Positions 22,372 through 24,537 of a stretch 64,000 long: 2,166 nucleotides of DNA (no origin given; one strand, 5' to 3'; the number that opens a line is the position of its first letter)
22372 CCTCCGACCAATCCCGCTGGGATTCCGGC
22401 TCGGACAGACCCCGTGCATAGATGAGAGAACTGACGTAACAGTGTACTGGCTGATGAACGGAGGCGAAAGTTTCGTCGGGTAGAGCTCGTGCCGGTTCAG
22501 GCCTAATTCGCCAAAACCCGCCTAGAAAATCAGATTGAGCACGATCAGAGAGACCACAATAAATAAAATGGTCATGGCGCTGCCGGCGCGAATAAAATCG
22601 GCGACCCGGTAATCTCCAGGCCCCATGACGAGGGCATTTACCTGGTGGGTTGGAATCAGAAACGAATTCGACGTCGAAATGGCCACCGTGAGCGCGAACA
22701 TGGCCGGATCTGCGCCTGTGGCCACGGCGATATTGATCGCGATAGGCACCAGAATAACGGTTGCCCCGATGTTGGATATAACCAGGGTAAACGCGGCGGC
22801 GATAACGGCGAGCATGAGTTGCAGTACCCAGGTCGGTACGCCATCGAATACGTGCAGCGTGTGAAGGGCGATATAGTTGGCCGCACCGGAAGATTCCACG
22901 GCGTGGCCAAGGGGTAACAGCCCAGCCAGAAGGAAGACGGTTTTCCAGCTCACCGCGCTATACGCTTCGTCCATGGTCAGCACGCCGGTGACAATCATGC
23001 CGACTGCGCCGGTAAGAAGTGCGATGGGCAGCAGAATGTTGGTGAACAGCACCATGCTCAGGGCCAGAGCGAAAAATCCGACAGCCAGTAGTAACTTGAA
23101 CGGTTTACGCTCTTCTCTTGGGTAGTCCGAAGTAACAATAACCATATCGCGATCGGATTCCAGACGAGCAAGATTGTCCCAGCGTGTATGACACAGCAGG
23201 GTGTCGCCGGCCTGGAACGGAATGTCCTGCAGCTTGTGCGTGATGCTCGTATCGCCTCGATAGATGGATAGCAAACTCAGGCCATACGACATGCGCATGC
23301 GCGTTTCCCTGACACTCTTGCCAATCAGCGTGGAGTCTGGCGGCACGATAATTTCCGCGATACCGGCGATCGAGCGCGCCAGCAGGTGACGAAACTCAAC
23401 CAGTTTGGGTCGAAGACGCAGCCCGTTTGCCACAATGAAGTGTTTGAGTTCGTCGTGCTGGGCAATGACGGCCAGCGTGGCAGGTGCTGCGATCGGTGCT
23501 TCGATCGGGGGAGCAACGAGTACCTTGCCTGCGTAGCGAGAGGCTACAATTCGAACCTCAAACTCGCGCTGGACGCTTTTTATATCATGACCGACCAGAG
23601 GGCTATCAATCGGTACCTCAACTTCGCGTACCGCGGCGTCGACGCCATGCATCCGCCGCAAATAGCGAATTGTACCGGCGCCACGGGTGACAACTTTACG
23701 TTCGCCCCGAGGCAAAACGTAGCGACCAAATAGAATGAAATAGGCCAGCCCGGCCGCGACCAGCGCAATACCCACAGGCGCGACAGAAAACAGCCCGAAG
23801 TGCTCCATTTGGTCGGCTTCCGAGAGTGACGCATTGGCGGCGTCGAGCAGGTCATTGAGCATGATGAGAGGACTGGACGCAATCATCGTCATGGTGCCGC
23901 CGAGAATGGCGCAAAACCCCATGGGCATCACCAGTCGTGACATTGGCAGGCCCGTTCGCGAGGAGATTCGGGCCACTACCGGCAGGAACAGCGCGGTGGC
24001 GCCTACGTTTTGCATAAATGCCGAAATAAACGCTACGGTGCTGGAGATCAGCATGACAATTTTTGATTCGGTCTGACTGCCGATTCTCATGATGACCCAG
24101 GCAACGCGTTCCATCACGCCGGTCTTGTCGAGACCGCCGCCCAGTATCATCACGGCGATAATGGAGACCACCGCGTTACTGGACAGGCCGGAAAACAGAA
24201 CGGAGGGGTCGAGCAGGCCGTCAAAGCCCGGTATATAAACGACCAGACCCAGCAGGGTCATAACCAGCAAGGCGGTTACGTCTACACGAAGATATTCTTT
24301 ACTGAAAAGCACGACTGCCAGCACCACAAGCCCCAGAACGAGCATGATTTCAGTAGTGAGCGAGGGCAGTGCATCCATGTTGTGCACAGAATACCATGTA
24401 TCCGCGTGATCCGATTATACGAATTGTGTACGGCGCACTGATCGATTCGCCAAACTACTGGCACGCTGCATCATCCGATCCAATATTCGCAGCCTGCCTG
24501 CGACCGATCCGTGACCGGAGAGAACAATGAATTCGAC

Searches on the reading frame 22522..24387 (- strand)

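Call 85: search_protein_families(library=pfam, proteins=[window:22522-24387:-], max_evalue=0.00001)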
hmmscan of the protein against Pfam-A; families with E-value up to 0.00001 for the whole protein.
window:22522-24387:- (621 aa): 2 families
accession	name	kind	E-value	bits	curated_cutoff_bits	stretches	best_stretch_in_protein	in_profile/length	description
PF03600.22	CitMHS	-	5.3e-72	243.2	31.9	1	26-569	2-336/336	Citrate transporter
PF02080.26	TrkA_C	-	1.9e-17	63.3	27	1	343-409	1-66/71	TrkA-C domain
